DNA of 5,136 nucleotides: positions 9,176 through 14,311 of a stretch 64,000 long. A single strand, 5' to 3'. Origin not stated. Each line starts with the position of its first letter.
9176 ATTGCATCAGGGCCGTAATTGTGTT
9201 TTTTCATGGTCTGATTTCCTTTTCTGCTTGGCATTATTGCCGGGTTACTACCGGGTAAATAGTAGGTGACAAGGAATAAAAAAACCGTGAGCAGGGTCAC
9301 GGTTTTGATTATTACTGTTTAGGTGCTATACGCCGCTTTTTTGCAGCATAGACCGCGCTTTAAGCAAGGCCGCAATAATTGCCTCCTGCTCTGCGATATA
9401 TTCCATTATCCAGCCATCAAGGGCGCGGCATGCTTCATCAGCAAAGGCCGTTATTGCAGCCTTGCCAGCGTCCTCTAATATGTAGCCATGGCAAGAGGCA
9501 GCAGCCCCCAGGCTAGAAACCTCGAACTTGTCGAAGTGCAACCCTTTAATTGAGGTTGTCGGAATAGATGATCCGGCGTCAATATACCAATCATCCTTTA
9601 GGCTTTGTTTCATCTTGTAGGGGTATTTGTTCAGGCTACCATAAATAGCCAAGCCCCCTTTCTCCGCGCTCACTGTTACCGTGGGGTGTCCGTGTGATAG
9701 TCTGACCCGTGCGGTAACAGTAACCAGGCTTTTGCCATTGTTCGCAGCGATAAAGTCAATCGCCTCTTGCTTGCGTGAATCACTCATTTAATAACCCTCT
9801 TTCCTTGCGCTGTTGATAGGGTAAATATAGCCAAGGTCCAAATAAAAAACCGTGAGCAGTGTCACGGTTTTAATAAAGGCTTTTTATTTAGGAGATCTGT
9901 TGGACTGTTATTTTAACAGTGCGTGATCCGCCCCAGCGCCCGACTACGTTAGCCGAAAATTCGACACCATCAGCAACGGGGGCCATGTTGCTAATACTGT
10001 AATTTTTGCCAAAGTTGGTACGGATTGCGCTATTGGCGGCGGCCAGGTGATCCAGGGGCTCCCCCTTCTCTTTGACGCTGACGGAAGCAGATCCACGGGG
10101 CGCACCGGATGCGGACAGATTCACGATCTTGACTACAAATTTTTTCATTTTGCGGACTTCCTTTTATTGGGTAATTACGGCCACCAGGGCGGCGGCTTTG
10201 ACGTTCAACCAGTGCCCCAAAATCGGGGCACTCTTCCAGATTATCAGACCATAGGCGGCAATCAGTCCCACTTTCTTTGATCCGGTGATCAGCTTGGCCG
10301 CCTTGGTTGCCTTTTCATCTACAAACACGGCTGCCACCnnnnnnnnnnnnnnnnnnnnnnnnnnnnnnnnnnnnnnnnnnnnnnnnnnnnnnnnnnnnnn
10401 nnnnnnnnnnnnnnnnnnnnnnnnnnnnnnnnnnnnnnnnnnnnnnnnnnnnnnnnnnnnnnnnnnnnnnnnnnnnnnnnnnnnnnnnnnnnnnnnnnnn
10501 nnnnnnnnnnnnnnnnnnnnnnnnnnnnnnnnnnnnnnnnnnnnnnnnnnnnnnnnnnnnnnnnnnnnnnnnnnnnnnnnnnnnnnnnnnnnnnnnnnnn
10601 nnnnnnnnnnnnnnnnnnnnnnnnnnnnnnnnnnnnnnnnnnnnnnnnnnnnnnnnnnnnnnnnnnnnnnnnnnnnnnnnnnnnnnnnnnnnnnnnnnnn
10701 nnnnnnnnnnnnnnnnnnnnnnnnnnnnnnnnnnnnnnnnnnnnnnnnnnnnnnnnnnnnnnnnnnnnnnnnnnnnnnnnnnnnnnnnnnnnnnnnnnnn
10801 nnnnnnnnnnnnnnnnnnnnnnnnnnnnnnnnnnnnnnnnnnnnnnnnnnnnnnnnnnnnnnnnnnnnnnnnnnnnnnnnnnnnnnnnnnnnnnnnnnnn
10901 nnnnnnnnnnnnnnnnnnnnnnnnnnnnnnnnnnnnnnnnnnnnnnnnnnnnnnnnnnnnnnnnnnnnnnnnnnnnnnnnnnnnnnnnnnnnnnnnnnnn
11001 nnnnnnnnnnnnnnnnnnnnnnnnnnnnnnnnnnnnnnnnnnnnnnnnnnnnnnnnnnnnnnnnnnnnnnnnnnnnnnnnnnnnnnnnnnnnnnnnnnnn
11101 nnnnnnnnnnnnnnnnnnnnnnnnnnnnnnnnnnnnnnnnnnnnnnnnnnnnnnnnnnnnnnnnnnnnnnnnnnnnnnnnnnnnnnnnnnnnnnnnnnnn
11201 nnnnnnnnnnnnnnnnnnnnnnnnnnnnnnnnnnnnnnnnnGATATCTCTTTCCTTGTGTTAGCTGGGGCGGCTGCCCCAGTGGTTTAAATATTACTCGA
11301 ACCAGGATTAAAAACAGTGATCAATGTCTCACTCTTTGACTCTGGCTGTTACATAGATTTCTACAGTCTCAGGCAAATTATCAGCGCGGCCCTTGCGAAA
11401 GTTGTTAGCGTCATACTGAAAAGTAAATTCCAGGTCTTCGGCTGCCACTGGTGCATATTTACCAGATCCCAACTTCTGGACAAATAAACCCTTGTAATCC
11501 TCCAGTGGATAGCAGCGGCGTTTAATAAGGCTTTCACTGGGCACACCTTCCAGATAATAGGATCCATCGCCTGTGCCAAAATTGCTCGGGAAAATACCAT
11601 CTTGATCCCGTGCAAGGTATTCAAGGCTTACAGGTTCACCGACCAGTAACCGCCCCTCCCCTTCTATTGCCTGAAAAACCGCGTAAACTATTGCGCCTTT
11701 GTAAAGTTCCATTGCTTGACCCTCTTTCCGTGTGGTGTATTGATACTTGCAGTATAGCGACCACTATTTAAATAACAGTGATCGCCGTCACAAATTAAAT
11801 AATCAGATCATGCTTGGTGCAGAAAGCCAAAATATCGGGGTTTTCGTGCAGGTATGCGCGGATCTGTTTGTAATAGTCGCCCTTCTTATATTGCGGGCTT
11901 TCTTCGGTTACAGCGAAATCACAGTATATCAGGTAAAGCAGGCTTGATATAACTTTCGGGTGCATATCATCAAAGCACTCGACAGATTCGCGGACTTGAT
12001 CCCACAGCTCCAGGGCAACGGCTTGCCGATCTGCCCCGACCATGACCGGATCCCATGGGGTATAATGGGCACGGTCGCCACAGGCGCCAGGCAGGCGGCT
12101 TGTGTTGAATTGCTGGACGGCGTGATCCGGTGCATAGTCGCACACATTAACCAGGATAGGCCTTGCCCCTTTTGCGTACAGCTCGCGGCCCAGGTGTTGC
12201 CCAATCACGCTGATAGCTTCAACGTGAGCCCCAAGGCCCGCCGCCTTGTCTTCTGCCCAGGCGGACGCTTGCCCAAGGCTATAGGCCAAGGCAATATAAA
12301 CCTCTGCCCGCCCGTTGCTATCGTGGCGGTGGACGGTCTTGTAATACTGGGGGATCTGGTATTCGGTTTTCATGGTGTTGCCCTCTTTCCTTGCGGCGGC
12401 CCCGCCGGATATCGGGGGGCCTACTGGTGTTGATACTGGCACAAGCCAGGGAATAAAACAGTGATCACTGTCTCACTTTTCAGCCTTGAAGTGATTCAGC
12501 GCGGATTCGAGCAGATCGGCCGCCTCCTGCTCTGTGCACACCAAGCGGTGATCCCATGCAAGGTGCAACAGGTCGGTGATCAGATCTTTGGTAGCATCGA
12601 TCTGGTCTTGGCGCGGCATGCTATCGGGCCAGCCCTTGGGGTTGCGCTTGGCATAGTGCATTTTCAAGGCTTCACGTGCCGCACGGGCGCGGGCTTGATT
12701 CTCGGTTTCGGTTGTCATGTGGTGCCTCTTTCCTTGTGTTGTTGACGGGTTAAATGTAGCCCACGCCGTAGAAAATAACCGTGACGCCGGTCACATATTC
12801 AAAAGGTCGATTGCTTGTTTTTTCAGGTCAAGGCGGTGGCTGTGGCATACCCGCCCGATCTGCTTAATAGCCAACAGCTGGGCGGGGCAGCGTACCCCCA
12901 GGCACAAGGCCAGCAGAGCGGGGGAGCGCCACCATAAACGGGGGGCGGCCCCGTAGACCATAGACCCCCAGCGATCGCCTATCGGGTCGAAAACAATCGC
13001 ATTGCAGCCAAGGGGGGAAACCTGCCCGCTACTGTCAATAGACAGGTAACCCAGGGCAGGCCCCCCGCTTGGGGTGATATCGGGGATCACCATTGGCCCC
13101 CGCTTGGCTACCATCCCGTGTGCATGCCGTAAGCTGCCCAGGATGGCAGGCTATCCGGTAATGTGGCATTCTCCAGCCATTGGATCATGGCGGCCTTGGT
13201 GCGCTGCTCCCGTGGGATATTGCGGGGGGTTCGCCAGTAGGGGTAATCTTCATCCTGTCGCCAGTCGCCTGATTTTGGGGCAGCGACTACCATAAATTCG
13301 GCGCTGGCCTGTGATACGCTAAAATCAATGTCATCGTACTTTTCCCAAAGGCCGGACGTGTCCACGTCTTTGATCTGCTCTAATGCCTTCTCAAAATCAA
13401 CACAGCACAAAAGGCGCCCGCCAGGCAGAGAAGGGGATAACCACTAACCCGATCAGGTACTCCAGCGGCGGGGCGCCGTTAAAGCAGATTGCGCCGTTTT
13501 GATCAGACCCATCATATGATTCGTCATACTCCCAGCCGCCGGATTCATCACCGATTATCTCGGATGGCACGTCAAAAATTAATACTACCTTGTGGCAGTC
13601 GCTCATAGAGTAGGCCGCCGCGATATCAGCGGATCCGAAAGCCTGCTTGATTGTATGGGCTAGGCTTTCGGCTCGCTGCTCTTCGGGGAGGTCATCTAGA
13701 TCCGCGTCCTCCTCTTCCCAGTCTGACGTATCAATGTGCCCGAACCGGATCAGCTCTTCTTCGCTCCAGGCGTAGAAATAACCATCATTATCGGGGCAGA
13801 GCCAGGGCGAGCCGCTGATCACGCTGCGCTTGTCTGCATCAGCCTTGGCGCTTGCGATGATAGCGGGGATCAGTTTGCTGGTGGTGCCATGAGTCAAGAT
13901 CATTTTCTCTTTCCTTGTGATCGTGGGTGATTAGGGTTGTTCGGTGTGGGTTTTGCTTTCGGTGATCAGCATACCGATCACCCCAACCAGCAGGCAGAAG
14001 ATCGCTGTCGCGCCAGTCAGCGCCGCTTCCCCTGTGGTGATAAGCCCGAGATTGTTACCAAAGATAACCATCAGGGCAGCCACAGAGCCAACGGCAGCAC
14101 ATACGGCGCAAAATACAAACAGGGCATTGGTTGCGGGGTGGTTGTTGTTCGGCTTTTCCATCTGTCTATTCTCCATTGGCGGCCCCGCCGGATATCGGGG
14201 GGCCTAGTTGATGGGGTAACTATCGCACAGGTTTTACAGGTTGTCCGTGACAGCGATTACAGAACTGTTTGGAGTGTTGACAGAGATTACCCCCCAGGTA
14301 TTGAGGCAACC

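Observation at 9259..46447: Phage-wide promoter class: CRP-type dyad TGTGA-N6-TCACA fixed 28-29 nt upstream of a TAnnnT -10, with no -35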

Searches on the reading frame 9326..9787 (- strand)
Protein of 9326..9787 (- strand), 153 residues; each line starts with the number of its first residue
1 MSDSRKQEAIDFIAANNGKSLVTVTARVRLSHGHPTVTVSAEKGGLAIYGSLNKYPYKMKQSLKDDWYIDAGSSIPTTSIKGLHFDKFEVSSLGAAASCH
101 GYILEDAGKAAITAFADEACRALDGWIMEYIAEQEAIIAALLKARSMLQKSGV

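Call 19: search_protein_families(library=pfam, max_evalue=0.01, proteins=[window:9326-9787:-])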
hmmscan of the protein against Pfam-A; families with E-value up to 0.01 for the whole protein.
window:9326-9787:- (153 aa): 0 families

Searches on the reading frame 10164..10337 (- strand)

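Call 79: search_protein_families(library=pfam, max_evalue=1, proteins=[window:10164-10337:-])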
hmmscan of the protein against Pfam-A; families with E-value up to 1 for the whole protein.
window:10164-10337:- (57 aa): 1 family
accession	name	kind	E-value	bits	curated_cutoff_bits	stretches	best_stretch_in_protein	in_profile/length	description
PF06796.16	NapE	-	0.028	14.4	25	1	23-36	32-45/54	Periplasmic nitrate reductase protein NapE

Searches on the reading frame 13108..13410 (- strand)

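Call 79: search_protein_families(library=pfam, max_evalue=1, proteins=[window:13108-13410:-])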
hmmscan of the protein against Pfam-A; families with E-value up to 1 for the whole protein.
window:13108-13410:- (100 aa): 1 family
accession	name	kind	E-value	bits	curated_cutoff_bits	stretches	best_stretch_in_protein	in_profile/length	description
PF22177.2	PBP1_XylR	-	0.11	13.2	27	1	5-58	38-89/98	XylR N-terminal domain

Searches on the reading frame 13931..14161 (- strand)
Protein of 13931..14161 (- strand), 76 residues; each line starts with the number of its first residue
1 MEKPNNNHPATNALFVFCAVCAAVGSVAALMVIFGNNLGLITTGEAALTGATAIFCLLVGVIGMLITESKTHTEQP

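Call 64: search_protein_families(library=pfam, max_evalue=1, proteins=[window:13931-14161:-])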
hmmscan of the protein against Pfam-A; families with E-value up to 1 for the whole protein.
window:13931-14161:- (76 aa): 5 families
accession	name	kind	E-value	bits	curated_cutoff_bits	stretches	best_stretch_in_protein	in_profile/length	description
PF24284.1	DUF7472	-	0.011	16.3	27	1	18-66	13-63/65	Family of unknown function (DUF7472)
PF23778.1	Phage_holin_2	-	0.036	14.7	32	1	7-68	26-85/92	Putative phage holin family 2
PF07332.16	Phage_holin_3_6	-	0.16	12.5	28.4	1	13-68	38-91/116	Putative Actinobacterial Holin-X, holin superfamily III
PF01528.21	Herpes_glycop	-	0.27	10.5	25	1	11-68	208-261/373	Herpesvirus glycoprotein M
PF18159.6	S_4TM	-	0.29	10.9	26.9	1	14-73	33-79/291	SMODS-associating 4TM effector domain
